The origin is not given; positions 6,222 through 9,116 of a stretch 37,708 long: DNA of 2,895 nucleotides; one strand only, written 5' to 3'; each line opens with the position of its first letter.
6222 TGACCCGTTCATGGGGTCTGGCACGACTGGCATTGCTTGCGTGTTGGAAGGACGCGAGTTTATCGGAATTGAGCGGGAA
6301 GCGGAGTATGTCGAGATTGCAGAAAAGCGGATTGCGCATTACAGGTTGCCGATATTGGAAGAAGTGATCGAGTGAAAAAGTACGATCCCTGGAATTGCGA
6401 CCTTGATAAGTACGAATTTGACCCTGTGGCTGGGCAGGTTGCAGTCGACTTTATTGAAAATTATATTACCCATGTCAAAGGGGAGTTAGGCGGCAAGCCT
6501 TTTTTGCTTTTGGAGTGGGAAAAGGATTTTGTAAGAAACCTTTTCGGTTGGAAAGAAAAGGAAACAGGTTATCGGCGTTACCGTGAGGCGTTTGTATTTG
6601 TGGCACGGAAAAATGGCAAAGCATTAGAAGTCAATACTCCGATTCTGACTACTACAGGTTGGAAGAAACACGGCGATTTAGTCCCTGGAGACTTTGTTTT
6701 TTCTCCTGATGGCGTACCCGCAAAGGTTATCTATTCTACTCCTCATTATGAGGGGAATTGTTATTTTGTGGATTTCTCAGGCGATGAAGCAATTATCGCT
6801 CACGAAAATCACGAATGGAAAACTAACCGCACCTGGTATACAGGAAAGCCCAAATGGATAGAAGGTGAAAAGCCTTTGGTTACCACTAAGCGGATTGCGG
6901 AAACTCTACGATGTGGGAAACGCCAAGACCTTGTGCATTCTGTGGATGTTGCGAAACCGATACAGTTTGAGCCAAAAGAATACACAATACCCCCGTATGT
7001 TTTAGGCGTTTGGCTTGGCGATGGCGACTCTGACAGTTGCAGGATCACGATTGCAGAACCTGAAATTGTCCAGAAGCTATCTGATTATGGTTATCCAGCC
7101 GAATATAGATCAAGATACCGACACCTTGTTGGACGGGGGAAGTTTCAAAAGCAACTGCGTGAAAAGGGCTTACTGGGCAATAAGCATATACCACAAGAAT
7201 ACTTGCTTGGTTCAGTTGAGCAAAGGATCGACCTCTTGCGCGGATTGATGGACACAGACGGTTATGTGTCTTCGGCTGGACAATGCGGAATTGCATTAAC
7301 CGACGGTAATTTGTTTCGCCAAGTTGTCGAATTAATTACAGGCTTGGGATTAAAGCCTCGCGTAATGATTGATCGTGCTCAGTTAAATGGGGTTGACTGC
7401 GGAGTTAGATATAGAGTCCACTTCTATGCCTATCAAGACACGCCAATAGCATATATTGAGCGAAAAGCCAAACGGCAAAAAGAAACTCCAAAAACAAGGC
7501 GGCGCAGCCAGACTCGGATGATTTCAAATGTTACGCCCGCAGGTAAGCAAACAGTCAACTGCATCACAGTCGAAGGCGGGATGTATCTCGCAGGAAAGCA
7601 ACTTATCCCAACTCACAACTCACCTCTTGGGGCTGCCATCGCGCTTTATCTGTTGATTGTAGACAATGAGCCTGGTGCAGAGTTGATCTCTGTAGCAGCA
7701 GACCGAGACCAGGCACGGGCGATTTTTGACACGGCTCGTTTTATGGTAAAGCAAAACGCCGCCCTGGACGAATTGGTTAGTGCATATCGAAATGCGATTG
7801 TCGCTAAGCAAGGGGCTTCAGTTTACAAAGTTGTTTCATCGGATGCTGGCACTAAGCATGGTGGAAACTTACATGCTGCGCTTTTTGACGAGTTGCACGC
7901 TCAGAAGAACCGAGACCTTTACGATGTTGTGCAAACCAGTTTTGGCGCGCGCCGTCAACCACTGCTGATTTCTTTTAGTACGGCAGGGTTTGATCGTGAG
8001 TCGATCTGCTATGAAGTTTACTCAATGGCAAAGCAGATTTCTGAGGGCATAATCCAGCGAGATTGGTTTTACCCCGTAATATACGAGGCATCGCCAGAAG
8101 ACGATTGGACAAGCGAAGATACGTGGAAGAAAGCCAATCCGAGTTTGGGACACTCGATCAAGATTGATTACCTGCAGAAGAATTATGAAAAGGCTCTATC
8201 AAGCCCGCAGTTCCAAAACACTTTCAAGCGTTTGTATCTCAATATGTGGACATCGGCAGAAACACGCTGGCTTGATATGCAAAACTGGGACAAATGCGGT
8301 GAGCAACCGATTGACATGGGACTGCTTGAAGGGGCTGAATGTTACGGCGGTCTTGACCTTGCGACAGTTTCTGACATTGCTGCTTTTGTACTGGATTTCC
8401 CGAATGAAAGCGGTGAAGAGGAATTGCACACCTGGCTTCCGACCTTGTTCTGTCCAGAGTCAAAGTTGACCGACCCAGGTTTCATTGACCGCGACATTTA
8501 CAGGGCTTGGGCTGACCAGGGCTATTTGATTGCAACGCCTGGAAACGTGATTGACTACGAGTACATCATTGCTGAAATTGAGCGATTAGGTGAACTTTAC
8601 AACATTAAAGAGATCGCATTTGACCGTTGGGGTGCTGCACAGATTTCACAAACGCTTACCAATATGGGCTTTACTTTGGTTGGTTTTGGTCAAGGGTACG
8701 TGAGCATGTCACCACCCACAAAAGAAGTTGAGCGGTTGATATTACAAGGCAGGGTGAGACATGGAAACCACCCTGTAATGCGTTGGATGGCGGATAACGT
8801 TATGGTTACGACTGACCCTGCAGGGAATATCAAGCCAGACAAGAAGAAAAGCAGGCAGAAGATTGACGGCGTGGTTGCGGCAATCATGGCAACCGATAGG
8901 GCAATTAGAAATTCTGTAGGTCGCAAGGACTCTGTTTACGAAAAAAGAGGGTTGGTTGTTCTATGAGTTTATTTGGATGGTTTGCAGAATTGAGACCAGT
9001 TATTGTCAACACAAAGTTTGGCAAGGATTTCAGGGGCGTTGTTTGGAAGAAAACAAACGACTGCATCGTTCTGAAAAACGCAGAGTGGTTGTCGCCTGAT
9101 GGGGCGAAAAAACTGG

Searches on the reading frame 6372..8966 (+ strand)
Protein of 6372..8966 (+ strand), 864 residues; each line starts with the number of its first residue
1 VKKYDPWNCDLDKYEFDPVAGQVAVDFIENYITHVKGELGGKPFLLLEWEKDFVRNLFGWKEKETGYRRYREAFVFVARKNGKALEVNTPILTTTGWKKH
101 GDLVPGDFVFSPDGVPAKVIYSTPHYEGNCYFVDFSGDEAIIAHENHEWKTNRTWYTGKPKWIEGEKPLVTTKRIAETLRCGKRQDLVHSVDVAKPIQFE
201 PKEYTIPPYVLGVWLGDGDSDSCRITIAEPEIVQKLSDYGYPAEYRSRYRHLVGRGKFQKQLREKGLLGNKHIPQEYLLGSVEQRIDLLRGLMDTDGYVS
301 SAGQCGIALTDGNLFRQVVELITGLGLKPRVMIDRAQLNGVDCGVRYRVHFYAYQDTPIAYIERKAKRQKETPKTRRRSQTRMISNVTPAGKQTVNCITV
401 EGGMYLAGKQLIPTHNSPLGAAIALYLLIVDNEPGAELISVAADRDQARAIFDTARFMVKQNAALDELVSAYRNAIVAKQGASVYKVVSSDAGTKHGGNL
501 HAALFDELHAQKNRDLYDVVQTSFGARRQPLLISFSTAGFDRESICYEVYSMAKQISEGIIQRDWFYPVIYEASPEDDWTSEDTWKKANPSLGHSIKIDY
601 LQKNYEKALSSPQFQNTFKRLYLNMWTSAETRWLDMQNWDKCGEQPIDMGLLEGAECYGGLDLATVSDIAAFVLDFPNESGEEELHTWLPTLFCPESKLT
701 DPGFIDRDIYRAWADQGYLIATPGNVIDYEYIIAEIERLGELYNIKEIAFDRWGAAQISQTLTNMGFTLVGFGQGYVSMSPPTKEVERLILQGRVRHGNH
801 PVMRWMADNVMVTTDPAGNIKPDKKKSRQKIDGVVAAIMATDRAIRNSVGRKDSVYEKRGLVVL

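Call 13: search_protein_families(library=phrogs, proteins=[window:6372-8966:+], max_evalue=0.001)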
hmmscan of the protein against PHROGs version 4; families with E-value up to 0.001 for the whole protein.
window:6372-8966:+ (864 aa): 13 families
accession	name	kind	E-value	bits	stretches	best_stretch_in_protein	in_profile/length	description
phrog_9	-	head and packaging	1.3e-162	544.5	2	417-855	237-674/812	terminase large subunit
phrog_2699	-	head and packaging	4.7e-98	328.9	1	550-858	2-310/315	terminase large subunit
phrog_36964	-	head and packaging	3.7e-36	125.5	1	24-430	43-448/890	terminase large subunit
phrog_7331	-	head and packaging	3.9e-32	111.2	1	756-861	4-110/113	terminase large subunit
phrog_4914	-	head and packaging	1.2e-26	94.6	2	12-84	47-119/213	terminase large subunit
phrog_15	-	head and packaging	6.9e-24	85.2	1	73-301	68-310/1330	terminase large subunit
phrog_10517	-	head and packaging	2.3e-20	74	1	13-87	75-147/207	terminase large subunit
phrog_19299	-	head and packaging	2.4e-16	60.3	1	79-401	27-369/702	terminase large subunit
phrog_37124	-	unknown function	4.7e-08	34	1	661-776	1-126/143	-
phrog_50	-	DNA, RNA and nucleotide metabolism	2.1e-07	31.4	1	74-216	77-212/570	DnaC-like helicase loader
phrog_7622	-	head and packaging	1.4e-06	29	0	411-523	87-204/224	terminase large subunit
phrog_510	-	DNA, RNA and nucleotide metabolism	3.6e-06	27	1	77-304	398-632/667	DNA primase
phrog_38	-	head and packaging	0.00011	22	1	71-137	141-207/760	terminase large subunit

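Call 15: search_dna_similar(query=window:6372-8966:+, collection=phages, mode=protein, max_rows=15)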
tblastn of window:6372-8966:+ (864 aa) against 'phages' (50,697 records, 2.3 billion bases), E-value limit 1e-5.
Records with a match: 3468; places in all: 3490; records where one place covers at least 80% of the query: 87.
Best place of each record, by identity: <60% 3468.
By first word of the organism name: Streptococcus 469; Lactococcus 407; Mycobacterium 370; Staphylococcus 285; Vibrio 283; Salmonella 193; Gordonia 112; Paenibacillus 110; Klebsiella 88; Escherichia 87; and 128 more.
By host as written in the record: - 508; Mycobacterium smegmatis mc2 155 275; Lactococcus lactis 242; Streptococcus thermophilus 130; Staphylococcus aureus 78; Gordonia terrae 3612 67; Escherichia coli 55; Klebsiella pneumoniae 50; and 891 more.
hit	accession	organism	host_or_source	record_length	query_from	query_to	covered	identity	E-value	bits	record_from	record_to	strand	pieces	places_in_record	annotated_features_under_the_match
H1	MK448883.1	Streptococcus phage Javan244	Streptococcus gordonii MB666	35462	4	862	71%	44.2%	7e-121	471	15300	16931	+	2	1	terminase large subunit | terminase small subunit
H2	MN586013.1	Mycobacterium phage Traaww1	Mycobacterium smegmatis mc#155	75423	5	859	99%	31.6%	1e-121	412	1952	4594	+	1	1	7: terminase large subunit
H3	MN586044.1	Mycobacterium phage Rimmer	Mycobacterium smegmatis mc#155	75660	5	859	99%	31.6%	1e-121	412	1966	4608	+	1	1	8: terminase large subunit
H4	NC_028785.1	Mycobacterium phage NelitzaMV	Mycobacterium smegmatis mc2 155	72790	5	859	99%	31.6%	2e-121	411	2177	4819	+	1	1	exonuclease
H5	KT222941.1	Mycobacterium phage NelitzaMV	Mycobacterium smegmatis mc2 155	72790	5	859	99%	31.6%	2e-121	411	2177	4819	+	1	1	terminase large subunit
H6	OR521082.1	Mycobacterium phage Marshmallow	Mycobacterium smegmatis mc2 155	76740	5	859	99%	31.6%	2e-121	411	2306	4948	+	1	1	9: terminase large subunit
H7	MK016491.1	Mycobacterium phage BaboJay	Mycobacterium smegmatis mc2 155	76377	5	859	99%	31.6%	2e-121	411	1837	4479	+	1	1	8: terminase large subunit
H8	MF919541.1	Mycobacterium phage YassJohnny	Mycobacterium smegmatis mc2 155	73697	5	859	99%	31.6%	3e-121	411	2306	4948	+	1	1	terminase large subunit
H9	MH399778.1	Mycobacterium phage Icee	Mycobacterium smegmatis mc2 155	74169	5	859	99%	31.6%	3e-121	411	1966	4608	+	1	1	8: terminase large subunit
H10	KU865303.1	Mycobacterium phage TeardropMSU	Mycobacterium smegmatis mc2 155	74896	5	859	99%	31.6%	3e-121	411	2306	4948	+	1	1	8: terminase large subunit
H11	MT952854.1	Mycobacterium phage Miniwave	Mycobacterium smegmatis mc2 155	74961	5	859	99%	31.6%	3e-121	411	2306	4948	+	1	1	9: terminase large subunit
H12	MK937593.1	Mycobacterium phage Flypotenuse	Mycobacterium smegmatis mc2 155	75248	5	859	99%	31.6%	3e-121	411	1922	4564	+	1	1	7: terminase large subunit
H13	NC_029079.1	Mycobacterium phage Dusk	Mycobacterium smegmatis mc2 155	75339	5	859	99%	31.6%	3e-121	411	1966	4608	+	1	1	exonuclease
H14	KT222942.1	Mycobacterium phage Dusk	Mycobacterium smegmatis mc2 155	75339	5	859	99%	31.6%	3e-121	411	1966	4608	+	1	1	terminase large subunit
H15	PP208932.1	Mycobacterium phage SophKB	Mycobacterium smegmatis mc#155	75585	5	859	99%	31.6%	3e-121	411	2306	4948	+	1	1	9: terminase large subunit and homing endonuclease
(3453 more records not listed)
